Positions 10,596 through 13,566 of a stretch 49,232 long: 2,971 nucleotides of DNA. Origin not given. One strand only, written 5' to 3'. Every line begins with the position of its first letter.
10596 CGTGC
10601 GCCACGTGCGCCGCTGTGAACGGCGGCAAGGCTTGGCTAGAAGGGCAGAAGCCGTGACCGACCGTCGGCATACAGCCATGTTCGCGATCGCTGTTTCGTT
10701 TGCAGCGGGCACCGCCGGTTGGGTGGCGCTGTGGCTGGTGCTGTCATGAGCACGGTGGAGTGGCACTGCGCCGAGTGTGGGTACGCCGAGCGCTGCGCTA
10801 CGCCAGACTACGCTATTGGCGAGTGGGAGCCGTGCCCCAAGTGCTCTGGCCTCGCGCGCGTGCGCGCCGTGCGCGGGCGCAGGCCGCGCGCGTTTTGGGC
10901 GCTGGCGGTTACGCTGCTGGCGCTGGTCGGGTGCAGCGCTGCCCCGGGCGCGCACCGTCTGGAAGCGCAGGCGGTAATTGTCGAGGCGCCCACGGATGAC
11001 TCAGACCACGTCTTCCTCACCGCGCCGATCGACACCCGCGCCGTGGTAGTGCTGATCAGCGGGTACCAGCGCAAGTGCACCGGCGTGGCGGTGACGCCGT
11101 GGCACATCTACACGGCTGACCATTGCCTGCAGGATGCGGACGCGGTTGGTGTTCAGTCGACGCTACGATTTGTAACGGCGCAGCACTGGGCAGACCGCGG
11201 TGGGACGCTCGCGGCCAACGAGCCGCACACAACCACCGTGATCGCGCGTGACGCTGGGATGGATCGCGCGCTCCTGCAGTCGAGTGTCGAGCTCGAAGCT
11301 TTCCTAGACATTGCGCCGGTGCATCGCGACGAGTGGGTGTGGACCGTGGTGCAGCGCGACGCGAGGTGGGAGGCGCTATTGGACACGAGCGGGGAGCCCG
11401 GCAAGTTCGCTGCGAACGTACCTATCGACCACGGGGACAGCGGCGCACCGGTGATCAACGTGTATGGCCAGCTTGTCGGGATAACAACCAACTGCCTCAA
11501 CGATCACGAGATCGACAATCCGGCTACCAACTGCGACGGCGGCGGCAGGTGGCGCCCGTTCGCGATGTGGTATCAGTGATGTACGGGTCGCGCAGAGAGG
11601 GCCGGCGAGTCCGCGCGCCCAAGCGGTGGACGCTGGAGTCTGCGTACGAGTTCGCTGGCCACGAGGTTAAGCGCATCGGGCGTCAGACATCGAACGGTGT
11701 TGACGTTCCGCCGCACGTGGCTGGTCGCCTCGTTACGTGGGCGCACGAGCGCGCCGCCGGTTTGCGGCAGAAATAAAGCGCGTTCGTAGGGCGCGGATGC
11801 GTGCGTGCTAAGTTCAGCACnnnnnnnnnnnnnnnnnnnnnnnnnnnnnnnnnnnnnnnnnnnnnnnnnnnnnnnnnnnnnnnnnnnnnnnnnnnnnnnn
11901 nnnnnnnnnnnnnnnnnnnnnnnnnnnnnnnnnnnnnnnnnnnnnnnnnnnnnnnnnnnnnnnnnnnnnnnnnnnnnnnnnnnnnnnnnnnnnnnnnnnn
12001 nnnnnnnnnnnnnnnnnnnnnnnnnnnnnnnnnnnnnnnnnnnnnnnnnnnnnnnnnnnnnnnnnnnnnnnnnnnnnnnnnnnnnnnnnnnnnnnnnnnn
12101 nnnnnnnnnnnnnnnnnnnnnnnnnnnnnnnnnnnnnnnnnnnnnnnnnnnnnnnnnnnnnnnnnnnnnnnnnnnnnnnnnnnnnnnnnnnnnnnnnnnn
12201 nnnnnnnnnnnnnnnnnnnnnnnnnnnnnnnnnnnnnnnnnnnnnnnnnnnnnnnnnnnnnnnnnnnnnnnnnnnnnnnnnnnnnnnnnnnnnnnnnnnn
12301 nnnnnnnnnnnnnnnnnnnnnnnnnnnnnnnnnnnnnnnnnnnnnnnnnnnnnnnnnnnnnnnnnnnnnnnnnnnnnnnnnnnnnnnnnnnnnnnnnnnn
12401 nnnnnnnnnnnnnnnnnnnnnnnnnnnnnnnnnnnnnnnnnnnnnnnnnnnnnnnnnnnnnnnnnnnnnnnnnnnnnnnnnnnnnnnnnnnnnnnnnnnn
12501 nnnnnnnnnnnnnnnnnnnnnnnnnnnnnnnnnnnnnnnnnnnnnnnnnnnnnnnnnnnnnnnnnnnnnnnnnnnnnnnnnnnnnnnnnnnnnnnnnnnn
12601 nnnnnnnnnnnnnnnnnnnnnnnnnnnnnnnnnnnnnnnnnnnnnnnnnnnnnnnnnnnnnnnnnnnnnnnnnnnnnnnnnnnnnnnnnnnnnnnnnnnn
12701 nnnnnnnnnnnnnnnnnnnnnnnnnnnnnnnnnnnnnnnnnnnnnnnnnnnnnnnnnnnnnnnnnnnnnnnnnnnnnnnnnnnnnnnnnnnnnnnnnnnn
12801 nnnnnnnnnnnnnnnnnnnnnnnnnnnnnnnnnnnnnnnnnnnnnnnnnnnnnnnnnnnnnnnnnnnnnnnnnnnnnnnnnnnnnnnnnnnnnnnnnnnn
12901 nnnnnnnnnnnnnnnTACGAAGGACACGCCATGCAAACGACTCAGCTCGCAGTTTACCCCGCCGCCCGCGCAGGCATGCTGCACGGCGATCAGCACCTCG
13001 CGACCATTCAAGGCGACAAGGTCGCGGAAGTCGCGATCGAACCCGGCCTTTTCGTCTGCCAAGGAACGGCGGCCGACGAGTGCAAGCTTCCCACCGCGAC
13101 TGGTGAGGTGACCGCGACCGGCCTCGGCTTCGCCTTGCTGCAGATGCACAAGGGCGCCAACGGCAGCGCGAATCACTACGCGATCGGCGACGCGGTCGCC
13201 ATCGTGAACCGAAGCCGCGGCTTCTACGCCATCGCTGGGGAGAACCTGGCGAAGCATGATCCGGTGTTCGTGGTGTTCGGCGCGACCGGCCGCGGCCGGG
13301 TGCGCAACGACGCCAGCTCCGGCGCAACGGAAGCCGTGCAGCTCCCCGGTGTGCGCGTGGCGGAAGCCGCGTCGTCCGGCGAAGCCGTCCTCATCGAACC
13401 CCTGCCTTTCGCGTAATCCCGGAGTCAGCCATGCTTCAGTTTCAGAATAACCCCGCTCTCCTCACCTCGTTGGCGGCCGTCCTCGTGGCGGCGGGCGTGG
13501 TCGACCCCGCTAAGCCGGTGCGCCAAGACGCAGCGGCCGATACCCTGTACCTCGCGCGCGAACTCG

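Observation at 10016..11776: Translationally coupled protease cluster inserted between the MuF gene and the scaffold gene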

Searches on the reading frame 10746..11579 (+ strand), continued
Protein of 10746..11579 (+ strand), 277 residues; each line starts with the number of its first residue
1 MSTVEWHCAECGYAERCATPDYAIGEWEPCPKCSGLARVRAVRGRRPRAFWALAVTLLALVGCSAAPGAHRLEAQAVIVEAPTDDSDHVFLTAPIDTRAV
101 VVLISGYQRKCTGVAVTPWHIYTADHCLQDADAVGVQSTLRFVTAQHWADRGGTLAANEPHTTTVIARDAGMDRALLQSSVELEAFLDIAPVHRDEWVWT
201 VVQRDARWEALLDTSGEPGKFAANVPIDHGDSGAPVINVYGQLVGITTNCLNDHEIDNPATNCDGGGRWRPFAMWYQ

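Call 58: search_protein_families(library=pfam, proteins=[L001:5045-5794:+, L001:3591-4358:+, L019:3468-4175:+, L019:6000-6236:+, P0124, P0125], max_evalue=0.01)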
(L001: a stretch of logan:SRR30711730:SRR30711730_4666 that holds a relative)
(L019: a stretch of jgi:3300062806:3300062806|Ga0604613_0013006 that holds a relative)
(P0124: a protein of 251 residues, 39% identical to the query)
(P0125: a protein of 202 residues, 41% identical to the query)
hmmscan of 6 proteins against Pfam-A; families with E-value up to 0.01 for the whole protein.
L001:5045-5794:+ (249 aa): 1 family
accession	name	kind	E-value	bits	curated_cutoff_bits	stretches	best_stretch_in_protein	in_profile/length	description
PF00535.33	Glycos_transf_2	-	0.0017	18.7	23.3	1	66-149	79-158/168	Glycosyl transferase family 2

L001:3591-4358:+ (255 aa): 2 families
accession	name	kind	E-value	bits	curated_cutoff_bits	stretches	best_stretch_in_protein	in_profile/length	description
PF00684.25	DnaJ_CXXCXGXG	-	0.0037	17.9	32.7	1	40-72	15-53/65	DnaJ central domain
PF20833.2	RNase_E_G_Thio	-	0.0041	17.7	26.8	0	62-75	1-14/86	RNase E/G, Thioredoxin-like domain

L019:3468-4175:+ (235 aa): 1 family
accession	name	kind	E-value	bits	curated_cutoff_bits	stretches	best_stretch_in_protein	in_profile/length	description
PF09374.15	PG_binding_3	-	0.00059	20.4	24.6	1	22-56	3-40/76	Predicted Peptidoglycan domain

L019:6000-6236:+ (78 aa): 0 families

P0124 (251 aa): 2 families
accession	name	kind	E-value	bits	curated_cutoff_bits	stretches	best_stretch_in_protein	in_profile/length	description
PF13365.12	Trypsin_2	-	5e-06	27.8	27.6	1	106-225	7-144/144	Trypsin-like peptidase domain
PF00089.32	Trypsin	-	0.00039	20.7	20.6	0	206-228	175-197/220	Trypsin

P0125 (202 aa): 3 families
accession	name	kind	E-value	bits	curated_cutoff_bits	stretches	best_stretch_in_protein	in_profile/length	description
PF00089.32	Trypsin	-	1.2e-08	35.5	20.6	1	46-123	25-110/220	Trypsin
PF13365.12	Trypsin_2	-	1.1e-07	33.1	27.6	1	49-174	2-144/144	Trypsin-like peptidase domain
PF05579.19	Peptidase_S32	-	0.00012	21.9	24.7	1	147-184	197-233/297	Equine arteritis virus serine endopeptidase S32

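Call 64: predict_structure(alignment_id=A3)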
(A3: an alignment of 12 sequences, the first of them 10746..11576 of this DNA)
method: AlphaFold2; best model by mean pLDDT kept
length: 277 residues; sequences in the alignment: 12
mean_pLDDT: 80.4   pTM: 0.64
mean pLDDT of the five models: 80.4, 79.5, 79.3, 79.3, 77.8
residues with pLDDT >= 90: 123; 70-90: 87; 50-70: 33; < 50: 34
segments of 3 or more residues with pLDDT < 50: 65-90, 254-258
pLDDT, mean of each block of 10 residues (from residue 1): 85 87 88 93 73 81 54 39 41 79 87 96 90 63 91 82 92 93 95 92 87 91 88 95 92 53 74 67
secondary structure, 60 per line:
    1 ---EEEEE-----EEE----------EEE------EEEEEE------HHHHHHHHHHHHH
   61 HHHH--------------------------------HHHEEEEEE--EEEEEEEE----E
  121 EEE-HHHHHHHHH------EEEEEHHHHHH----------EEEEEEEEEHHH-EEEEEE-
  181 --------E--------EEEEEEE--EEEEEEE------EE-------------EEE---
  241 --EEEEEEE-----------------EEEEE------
elements in order: E4-8 E14-16 E27-29 E36-41 H48-64 E100-105 E108-115 E120-123 H125-133 E140-144 H145-150 E161-169 E174-179 E198-204 E207-213 E235-237 E243-249 E267-271

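Call 66: search_protein_families(library=ncbifam, proteins=[window:10746-11579:+], max_evalue=0.1)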
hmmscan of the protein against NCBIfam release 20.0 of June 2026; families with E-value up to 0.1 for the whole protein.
window:10746-11579:+ (277 aa): 5 families
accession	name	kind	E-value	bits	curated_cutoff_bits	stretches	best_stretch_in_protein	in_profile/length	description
NF041810.1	Avs1b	equivalog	0.0012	16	1500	1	99-183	8-82/1931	AVAST type 1 anti-phage system protease Avs1b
TIGR02037.1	degP_htrA_DO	subfamily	0.0021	17.1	416.2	1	224-251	175-202/434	Do family serine endopeptidase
NF053637.1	SerProtHtrAspr2045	equivalog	0.011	14.7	650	1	225-251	229-255/394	serine protease HtrA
TIGR02038.1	protease_degS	equivalog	0.023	13.9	422.95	1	221-253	189-221/351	outer membrane-stress sensor serine endopeptidase DegS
NF008147.1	PRK10898.1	equivalog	0.035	13.2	408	1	223-253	191-221/352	outer membrane-stress sensor serine endopeptidase DegS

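Call 67: search_protein_families(library=padloc, proteins=[window:10746-11579:+], max_evalue=0.1)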
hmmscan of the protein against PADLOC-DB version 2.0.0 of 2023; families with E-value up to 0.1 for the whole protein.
window:10746-11579:+ (277 aa): 3 families
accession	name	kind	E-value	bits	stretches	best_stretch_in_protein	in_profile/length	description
PDLC02159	Avs1b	-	0.00022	16.7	1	99-193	8-88/1924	-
PDLC02960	RT-Protease_XI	-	0.00049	17.2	0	223-252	459-487/506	single gene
PDLC02959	RT-Protease_XI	-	0.00058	16.9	1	223-254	462-492/510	single gene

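Call 69: fold_search(model_id=the predicted structure, library=pdb)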
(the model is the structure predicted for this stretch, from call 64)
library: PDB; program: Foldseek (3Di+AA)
matches with E <= 10: 1763; with E <= 0.001: 1495
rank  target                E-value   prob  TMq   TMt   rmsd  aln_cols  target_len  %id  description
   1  5y28_A                7.1e-09  1.00  0.48  0.49   4.6       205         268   17  Crystal structure of H. pylori HtrA with PDZ2 deletion (released 2018-08-15)
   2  6ew9_A                2.4e-08  1.00  0.45  0.41   6.4       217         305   18  CRYSTAL STRUCTURE OF DEGS STRESS SENSOR PROTEASE IN COMPLEX WITH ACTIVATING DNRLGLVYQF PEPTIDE (released 2018-04-25)
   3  4ynn_B                2.8e-08  1.00  0.46  0.33   5.0       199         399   18  Structure of Legionella pneumophila DegQ (S190A variant) (released 2015-06-24)
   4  5y28_C                3.8e-08  1.00  0.46  0.46   5.4       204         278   17  Crystal structure of H. pylori HtrA with PDZ2 deletion (released 2018-08-15)
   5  4ynn_A                4.5e-08  1.00  0.46  0.33   5.0       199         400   18  Structure of Legionella pneumophila DegQ (S190A variant) (released 2015-06-24)
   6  2rce_B                4.5e-08  1.00  0.45  0.57   6.5       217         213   17  DFP modified DegS delta PDZ (released 2007-12-11)
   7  3lt3_A                4.8e-08  1.00  0.47  0.62   4.9       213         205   16  Crystal structure of Rv3671c from M. tuberculosis H37Rv, Ser343Ala mutant, inactive form (released 2010-11-03)
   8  3mh6                  5.9e-08  1.00  0.44  0.32   4.8       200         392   18  HtrA proteases are activated by a conserved mechanism that can be triggered by distinct molecular cues (released 2010-06-30)
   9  8se8_D                6.6e-08  1.00  0.40  0.55   4.8       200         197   16  HTRA-1 PD/SA bound to CKP 1G10 (released 2024-07-03)
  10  3k6z_A                7.0e-08  1.00  0.44  0.59   4.6       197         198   17  Crystal structure of Rv3671c protease, inactive form (released 2010-10-13)
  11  2rce_H                7.0e-08  1.00  0.45  0.62   5.8       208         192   17  DFP modified DegS delta PDZ (released 2007-12-11)
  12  8se7_K                7.8e-08  1.00  0.43  0.59   4.9       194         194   15  HTRA-1 PDSA bound to CKP 1A8 (released 2024-07-03)
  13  2rce_E                7.8e-08  1.00  0.46  0.60   5.7       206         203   17  DFP modified DegS delta PDZ (released 2007-12-11)
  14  3nwu_C                8.2e-08  1.00  0.41  0.59   4.9       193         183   16  Substrate induced remodeling of the active site regulates HtrA1 activity (released 2011-02-23)
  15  8se8_M                8.7e-08  1.00  0.42  0.56   5.4       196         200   13  HTRA-1 PD/SA bound to CKP 1G10 (released 2024-07-03)
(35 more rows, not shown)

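Call 96: find_encoding_contigs(protein=P0129, flank=8000, max_places=2)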
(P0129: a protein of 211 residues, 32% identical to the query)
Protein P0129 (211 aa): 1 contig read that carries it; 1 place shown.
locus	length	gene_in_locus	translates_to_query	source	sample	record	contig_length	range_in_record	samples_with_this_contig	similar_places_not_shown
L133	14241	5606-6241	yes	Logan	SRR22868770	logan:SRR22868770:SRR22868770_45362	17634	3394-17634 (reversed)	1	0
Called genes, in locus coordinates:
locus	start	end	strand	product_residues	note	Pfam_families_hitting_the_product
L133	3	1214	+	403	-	?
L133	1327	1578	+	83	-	PF02945:Endonuclease_7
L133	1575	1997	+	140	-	-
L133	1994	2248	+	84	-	-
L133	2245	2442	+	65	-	-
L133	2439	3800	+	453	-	-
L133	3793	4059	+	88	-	-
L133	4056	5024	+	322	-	PF00476:DNA_pol_A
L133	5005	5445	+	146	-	-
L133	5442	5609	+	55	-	-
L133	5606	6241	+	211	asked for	PF00089:Trypsin (weak), PF13365:Trypsin_2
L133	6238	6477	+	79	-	-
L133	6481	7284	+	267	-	-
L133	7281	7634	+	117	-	PF10686:YAcAr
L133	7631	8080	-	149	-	-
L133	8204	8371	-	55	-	-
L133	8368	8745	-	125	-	-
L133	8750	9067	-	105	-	-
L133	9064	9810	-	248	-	-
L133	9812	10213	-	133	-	-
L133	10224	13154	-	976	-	-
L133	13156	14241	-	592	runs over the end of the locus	-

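Call 97: find_encoding_contigs(protein=P0133, flank=8000, max_places=2)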
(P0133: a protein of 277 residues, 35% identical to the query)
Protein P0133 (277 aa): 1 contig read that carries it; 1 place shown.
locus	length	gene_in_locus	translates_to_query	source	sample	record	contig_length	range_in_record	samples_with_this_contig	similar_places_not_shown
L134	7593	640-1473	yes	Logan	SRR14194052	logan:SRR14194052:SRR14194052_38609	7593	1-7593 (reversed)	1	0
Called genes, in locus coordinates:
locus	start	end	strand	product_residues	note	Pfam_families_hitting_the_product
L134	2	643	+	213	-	?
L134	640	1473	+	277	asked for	PF13365:Trypsin_2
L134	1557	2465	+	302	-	PF01170:UPF0020 (faint), PF01555:N6_N4_Mtase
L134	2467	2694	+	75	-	-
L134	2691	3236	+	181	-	-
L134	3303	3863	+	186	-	-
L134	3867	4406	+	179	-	PF18909:dGTP_diPhyd_N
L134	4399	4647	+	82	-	-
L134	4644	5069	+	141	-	PF14359:DUF4406 (weak), PF24963:DUF7768 (weak)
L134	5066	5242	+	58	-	-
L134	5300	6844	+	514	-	-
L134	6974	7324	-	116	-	-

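Call 98: find_encoding_contigs(protein=P0127, flank=8000, max_places=2)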
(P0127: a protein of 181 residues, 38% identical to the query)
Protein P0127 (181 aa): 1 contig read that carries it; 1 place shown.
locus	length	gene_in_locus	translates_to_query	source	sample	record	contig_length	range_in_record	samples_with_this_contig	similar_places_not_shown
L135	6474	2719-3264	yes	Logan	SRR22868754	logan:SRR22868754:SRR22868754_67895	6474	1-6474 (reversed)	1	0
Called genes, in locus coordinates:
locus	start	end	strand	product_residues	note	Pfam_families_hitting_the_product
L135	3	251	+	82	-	?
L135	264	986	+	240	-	-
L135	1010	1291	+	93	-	-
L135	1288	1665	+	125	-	-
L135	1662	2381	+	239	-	-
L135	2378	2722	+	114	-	-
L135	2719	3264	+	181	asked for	PF00089:Trypsin (weak), PF13365:Trypsin_2 (weak)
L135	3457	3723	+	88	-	-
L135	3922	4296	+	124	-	-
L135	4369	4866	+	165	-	-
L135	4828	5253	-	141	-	-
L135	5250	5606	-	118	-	PF01844:HNH (weak), PF14279:HNH_5 (weak)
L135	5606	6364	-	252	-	-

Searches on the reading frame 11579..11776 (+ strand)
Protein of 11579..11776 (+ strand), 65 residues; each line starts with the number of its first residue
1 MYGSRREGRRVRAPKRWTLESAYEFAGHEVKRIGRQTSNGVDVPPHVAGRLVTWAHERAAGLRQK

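Call 3: search_protein_families(library=pfam, proteins=[window:11579-11776:+], max_evalue=0.1)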
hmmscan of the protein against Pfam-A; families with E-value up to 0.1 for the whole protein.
window:11579-11776:+ (65 aa): 0 families

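Call 4: search_protein_families(library=phrogs, proteins=[window:11579-11776:+], max_evalue=0.1)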
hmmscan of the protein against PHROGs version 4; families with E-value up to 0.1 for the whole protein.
window:11579-11776:+ (65 aa): 0 families

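Call 54: find_homologous_proteins(query=window:11579-11773:+, max_evalue=0.01)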
Query window:11579-11773:+: no candidate shares three 5-residue words with the query. No homologue found.

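Call 66: search_protein_families(library=ncbifam, proteins=[window:11579-11776:+], max_evalue=0.1)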
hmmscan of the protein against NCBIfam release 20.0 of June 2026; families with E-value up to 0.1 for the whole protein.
window:11579-11776:+ (65 aa): 0 families

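Call 67: search_protein_families(library=padloc, proteins=[window:11579-11776:+], max_evalue=0.1)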
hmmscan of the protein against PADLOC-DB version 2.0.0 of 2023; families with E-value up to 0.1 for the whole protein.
window:11579-11776:+ (65 aa): 0 families

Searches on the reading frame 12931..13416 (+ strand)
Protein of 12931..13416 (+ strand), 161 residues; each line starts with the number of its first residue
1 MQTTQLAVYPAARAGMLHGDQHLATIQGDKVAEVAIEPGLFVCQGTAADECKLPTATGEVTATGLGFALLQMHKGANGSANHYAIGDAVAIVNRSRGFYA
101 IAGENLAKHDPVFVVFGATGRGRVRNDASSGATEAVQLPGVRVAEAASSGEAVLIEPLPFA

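Call 3: search_protein_families(library=pfam, proteins=[window:12931-13416:+], max_evalue=0.1)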
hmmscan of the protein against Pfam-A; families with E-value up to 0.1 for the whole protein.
window:12931-13416:+ (161 aa): 1 family
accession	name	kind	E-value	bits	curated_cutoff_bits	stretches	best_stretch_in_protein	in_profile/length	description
PF22758.2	Phage_cement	-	2.4e-13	50.9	27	1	2-156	2-144/146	Structural cement protein (E217 gp24/Pam3 gp6)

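Call 4: search_protein_families(library=phrogs, proteins=[window:12931-13416:+], max_evalue=0.1)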
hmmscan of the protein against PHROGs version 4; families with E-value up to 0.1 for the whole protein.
window:12931-13416:+ (161 aa): 1 family
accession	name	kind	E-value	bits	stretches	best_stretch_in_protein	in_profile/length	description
phrog_563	-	head and packaging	6.2e-11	43.2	1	1-155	4-160/173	virion structural protein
